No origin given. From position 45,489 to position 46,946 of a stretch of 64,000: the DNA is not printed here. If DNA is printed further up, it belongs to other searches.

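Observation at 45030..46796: Stand-alone macro domain gene divergently paired with a C11 clostripain-family cysteine protease.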

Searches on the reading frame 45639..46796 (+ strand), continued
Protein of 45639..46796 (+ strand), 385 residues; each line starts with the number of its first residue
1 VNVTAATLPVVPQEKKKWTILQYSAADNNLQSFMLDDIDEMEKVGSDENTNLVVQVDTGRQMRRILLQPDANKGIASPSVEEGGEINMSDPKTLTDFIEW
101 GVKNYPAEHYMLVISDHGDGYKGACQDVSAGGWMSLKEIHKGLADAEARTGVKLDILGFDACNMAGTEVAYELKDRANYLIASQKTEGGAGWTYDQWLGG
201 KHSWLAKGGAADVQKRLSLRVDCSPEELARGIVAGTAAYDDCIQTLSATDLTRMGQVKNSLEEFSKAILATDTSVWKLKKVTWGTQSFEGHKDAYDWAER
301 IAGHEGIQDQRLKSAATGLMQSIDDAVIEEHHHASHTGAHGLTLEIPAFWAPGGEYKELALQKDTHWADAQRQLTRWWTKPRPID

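Call 13: search_solved_structures(query=window:45639-46796:+, max_evalue=0.001, show_alignments=3)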
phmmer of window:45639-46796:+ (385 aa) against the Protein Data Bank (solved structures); distinct sequences matched with E-value up to 0.001: 11.
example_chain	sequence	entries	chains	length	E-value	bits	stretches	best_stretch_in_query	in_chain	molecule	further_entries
6n9j_A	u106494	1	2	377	2.8e-14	56.4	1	19-195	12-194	Clostripain-related protein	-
9cip_A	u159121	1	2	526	5.6e-14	55.5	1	83-197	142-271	Clostripain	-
6mzo_A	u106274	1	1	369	6.7e-11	45.3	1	17-199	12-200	Inactive Zymogen C11 Protease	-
3uws_B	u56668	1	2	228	8.5e-07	31.8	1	131-198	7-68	hypothetical protein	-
4yec_B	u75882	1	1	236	8.7e-07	31.8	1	131-198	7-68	Clostripain family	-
5dyn_A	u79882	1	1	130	3.3e-06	29.9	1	18-121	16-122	Putative peptidase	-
4yec_A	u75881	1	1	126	1.7e-05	27.6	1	12-121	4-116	Clostripain family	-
3uws_A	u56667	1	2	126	1.7e-05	27.5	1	12-121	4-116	hypothetical protein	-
5dyn_B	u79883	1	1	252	7.5e-05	25.4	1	137-196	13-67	Putative peptidase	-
6nag_A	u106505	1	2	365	7.8e-05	25.4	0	143-194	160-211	Clostripain-related protein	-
5l20_B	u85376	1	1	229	0.00035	23.2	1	143-194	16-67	Clostripain-related protein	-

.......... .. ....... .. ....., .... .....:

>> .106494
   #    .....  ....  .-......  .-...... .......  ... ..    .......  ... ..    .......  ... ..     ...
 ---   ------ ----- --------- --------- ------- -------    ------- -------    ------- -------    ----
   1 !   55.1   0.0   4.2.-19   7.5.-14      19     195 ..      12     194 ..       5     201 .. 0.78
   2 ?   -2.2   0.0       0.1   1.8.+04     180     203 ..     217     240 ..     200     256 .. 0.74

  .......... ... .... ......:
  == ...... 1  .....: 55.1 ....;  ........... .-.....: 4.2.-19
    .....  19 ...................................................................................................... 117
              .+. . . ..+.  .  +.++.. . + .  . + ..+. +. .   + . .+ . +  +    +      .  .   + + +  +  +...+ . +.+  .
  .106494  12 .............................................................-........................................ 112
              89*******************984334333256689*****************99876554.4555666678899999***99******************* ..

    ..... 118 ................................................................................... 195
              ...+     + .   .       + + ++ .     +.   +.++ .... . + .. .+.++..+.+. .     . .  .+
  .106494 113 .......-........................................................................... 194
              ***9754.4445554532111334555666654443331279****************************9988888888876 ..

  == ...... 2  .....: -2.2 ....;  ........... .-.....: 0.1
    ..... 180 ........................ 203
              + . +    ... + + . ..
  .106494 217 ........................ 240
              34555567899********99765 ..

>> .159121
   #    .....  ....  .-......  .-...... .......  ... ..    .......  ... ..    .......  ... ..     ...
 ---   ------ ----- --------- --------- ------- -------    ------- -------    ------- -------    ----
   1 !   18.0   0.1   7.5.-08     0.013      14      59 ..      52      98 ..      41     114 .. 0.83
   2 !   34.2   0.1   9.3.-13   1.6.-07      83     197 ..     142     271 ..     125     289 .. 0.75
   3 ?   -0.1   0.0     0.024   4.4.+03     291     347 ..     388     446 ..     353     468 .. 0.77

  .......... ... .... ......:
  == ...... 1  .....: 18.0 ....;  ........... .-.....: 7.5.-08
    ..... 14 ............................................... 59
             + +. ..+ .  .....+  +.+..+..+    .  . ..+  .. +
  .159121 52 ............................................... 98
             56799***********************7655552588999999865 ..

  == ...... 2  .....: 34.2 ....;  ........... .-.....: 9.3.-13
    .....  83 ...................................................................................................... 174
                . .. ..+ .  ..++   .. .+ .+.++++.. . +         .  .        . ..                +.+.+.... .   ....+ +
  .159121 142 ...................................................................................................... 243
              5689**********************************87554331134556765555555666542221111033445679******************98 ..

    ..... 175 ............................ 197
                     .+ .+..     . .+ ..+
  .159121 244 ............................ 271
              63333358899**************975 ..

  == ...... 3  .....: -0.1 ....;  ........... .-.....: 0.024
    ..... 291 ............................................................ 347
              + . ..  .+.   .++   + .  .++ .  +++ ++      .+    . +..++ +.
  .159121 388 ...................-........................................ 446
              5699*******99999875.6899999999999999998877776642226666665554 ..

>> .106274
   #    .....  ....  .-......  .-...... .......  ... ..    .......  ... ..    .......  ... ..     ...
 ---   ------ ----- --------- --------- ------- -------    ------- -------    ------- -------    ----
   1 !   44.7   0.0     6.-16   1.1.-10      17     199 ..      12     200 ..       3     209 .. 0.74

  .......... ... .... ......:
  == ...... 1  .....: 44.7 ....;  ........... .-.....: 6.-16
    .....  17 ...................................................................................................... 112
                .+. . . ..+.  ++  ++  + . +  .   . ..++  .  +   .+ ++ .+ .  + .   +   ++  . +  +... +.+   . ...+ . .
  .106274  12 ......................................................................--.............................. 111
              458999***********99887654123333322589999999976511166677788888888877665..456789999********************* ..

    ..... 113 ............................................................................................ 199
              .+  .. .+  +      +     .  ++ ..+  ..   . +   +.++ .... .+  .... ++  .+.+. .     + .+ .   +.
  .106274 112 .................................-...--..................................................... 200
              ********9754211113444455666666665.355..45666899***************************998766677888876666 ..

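Call 16: find_encoding_contigs(protein=P0005, flank=6000, max_places=2)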
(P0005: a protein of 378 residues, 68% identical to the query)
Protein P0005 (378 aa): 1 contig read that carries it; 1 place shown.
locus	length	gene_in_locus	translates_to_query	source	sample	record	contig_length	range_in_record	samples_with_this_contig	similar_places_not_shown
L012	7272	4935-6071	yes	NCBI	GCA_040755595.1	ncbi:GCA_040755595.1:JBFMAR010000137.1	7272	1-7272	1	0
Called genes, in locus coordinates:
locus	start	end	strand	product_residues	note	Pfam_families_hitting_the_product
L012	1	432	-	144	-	?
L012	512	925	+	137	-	PF01894:YjbQ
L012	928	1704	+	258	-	PF07238:PilZ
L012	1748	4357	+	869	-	PF08447:PAS_3 (faint), PF08448:PAS_4, PF00989:PAS (weak), PF08448:PAS_4 (weak), PF00512:HisKA, PF02518:HATPase_c, PF00072:Response_reg, PF00072:Response_reg, +2 more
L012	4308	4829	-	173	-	PF01661:Macro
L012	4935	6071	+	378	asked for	PF03415:Peptidase_C11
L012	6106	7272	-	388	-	?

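Call 18: find_related_loci(query=A1, collection=genome_contigs, flank=5000)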
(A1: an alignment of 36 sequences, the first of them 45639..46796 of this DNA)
Query A1 (385 aa) in genome_contigs; peptide patterns used: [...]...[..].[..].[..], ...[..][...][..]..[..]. (x = any residue, [..] = any of these).
598 stretches matched a pattern (row limit reached: there are more); 594 encode a relative of the query (tblastn E <= 1e-3); the best 80 are kept; 80 distinct loci.
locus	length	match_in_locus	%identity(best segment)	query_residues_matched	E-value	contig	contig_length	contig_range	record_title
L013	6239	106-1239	77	1-385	0e+0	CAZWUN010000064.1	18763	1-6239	MAG TPA_asm: uncultured Burkholderiales bacterium isolate SRP329715_co1_362 genome assembly, contig: NODE_4353_length_18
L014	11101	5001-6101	45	7-374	3e-97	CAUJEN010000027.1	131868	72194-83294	MAG: Candidatus Eremiobacteraeota bacterium isolate KLAP168 genome assembly, contig: KLAP168_567995, whole genome shotgu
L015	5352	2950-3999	44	15-370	1e-96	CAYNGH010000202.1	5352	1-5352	MAG TPA_asm: uncultured bacterium isolate SRP241326_co3_321 genome assembly, contig: NODE_16671_length_5352_cov_4.557674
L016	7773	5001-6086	43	11-376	1e-93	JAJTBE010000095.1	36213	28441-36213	MAG: Bacillota bacterium isolate MH_R1_1 k141_11711, whole genome shotgun sequence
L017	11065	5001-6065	43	16-374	6e-90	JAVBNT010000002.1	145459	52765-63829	MAG: Candidatus Xenobia bacterium isolate EPI_MAG_00088 c_000007801951, whole genome shotgun sequence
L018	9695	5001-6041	40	15-367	1e-73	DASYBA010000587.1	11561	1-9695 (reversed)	MAG TPA_asm: Candidatus Xenobia bacterium isolate SMAG_U4895 k141_4698403, whole genome shotgun sequence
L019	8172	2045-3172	38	14-367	2e-72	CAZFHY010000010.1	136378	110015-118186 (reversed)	MAG TPA_asm: Candidatus Undinarchaeota archaeon isolate SRP077602_co2_57 genome assembly, contig: NODE_121_length_136378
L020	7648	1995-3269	35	14-374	2e-64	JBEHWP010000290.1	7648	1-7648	MAG: Vulcanimicrobiota bacterium isolate ER1 k141_169460_length_7648_cov_6.0000, whole genome shotgun sequence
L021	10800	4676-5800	38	8-367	1e-63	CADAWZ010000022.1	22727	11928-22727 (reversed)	uncultured bacterium isolate RUG13696 genome assembly, contig: RUG13696_asm_22, whole genome shotgun sequence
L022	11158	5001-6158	35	4-374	7e-62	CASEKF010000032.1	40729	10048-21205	uncultured bacterium isolate CO.B36.metabat-bins.133 genome assembly, contig: CO.B36.metabat-bins.133.fa_k141_18922176,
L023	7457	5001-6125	37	16-374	3e-68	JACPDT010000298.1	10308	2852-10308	MAG: Armatimonadetes bacterium isolate NC_groundwater_316_Ag_B-0.1um_55_8 GD18-4_B1_scaffold_1576448, whole genome shotg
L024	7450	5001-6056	32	16-348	2e-47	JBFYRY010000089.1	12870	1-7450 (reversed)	MAG: Chloroflexota bacterium isolate PPR_0225 PPR_0225.fa_scaffold_1357, whole genome shotgun sequence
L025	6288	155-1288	30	4-368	4e-47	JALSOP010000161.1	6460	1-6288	MAG: Desulfurococcales archaeon isolate 356-284_metabat1_scaf2bin.123 356-284_scaffold_8768_c1, whole genome shotgun seq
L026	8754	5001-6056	34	16-347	5e-47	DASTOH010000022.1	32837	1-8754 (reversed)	MAG TPA_asm: Anaerolineales bacterium isolate SMAG_U2165 k141_261919, whole genome shotgun sequence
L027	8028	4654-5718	31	17-370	9e-47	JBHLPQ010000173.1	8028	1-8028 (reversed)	MAG: Promethearchaeota archaeon isolate H2S.126 H2S.126@10788, whole genome shotgun sequence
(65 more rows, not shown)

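Call 27: search_protein_families(library=padloc, proteins=[window:45639-46796:+], max_evalue=0.001)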
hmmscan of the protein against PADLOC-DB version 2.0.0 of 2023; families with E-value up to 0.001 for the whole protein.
window:45639-46796:+ (385 aa): 0 families

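Call 30: find_encoding_contigs(protein=P0001, flank=5000, max_places=1)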
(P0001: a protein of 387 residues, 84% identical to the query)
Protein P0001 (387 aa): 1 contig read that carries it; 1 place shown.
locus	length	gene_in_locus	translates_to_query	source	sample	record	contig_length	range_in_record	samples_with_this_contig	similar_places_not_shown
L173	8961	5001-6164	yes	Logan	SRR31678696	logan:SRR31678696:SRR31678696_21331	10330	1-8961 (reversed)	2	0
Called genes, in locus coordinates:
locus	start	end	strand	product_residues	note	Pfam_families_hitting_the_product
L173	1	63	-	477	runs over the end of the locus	?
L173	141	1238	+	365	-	PF18626:Gln_deamidase_2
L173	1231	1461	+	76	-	-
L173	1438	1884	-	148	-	PF02657:SufE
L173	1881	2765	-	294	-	PF00581:Rhodanese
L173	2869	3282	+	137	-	PF01894:YjbQ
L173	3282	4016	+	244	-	PF07238:PilZ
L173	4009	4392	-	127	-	PF13380:CoA_binding_2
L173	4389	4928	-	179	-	PF01661:Macro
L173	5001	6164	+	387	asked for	PF03415:Peptidase_C11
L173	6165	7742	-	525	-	-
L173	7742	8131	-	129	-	-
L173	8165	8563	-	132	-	PF27746:Small_heat_shock_put (weak), PF17886:ArsA_HSP20 (faint), PF00011:HSP20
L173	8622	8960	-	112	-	?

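Call 31: find_encoding_contigs(protein=P0003, flank=5000, max_places=1)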
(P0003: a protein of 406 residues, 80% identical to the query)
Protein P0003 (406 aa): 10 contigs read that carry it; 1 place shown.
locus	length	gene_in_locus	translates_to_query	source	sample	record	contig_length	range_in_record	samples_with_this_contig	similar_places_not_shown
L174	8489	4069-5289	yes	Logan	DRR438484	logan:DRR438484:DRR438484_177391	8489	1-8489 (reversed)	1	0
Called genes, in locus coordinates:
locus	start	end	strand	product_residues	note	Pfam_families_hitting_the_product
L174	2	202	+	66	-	?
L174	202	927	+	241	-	PF07238:PilZ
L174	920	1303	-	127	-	PF13380:CoA_binding_2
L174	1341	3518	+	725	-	PF08448:PAS_4, PF13426:PAS_9 (weak), PF00989:PAS, PF08448:PAS_4, PF13188:PAS_8 (weak), PF00512:HisKA, PF02518:HATPase_c, PF00072:Response_reg, +2 more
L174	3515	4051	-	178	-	PF01661:Macro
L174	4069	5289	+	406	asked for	PF03415:Peptidase_C11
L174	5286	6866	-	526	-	-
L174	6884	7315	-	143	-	-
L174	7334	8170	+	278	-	PF14158:YndJ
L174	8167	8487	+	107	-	?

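Call 34: list_cluster_members(proteins=[P0121, window:45639-46796:+, P0004, P0127])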
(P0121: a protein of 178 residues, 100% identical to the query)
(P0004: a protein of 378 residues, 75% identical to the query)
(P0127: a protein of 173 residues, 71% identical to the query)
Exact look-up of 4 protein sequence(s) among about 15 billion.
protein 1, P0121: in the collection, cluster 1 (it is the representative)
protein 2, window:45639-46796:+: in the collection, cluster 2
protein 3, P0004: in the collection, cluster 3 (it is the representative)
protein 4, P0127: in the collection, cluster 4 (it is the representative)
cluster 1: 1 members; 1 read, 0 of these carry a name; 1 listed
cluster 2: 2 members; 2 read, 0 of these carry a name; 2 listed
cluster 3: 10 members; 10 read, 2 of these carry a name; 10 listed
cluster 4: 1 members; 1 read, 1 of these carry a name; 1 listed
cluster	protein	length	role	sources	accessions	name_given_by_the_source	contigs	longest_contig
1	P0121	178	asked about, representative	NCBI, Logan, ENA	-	-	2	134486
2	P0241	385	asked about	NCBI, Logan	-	-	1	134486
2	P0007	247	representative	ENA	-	-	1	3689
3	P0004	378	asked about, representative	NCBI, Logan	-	-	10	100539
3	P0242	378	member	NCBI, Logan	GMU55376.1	MAG: hypothetical protein AMXMBFR33_45220 [Candidatus Xenobia bacterium]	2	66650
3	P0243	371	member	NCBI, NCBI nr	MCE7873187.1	hypothetical protein DYH09_22815 [bacterium CPR1] | hypothetical protein [bacterium CPR1]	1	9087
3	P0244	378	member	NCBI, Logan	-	-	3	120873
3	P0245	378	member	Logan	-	-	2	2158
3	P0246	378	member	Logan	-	-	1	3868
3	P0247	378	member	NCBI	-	-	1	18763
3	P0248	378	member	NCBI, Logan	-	-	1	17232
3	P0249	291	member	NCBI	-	-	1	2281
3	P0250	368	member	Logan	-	-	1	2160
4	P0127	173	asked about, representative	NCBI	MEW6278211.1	MAG: macro domain-containing protein [Candidatus Eremiobacterota bacterium]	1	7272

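Call 47: find_encoding_contigs(protein=P0012, flank=5000, max_places=1)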
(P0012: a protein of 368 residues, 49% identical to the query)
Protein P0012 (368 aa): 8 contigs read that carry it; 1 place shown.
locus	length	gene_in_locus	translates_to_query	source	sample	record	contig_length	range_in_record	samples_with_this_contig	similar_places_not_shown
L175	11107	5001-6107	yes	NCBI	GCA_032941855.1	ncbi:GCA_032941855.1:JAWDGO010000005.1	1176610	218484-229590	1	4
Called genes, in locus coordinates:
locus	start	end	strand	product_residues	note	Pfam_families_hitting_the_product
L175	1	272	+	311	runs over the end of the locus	-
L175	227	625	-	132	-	-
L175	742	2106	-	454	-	PF01590:GAF, PF13185:GAF_2, PF00512:HisKA, PF02518:HATPase_c, PF13581:HATPase_c_2 (faint)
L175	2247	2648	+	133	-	PF01627:Hpt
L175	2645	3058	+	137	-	PF07963:N_methyl (weak)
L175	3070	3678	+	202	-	PF07963:N_methyl (weak)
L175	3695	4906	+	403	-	-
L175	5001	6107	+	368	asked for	PF03415:Peptidase_C11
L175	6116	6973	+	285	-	-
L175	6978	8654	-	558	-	PF13231:PMT_2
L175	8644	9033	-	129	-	PF00072:Response_reg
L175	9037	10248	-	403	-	PF28597:T2SSF_N, PF00482:T2SSF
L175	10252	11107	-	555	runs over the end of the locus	PF05157:MshEN, PF00437:T2SSE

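Call 48: find_encoding_contigs(protein=P0009, flank=5000, max_places=1)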
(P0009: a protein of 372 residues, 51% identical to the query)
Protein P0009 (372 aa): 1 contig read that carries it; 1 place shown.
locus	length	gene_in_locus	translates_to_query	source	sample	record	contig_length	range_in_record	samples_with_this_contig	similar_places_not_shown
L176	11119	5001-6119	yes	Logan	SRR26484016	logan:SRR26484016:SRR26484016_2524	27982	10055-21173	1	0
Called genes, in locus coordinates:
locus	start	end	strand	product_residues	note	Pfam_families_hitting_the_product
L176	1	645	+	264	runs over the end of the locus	PF01987:AIM24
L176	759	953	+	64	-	-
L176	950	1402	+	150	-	PF02943:FeThRed_B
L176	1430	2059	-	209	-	PF02397:Bac_transf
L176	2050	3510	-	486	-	PF00294:PfkB, PF01590:GAF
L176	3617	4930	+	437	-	-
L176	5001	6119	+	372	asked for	PF03415:Peptidase_C11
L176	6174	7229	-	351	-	-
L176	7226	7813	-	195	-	-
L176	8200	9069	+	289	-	-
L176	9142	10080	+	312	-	PF01435:Peptidase_M48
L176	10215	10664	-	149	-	PF26390:MamS_MamX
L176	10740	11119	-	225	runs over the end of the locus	PF00440:TetR_N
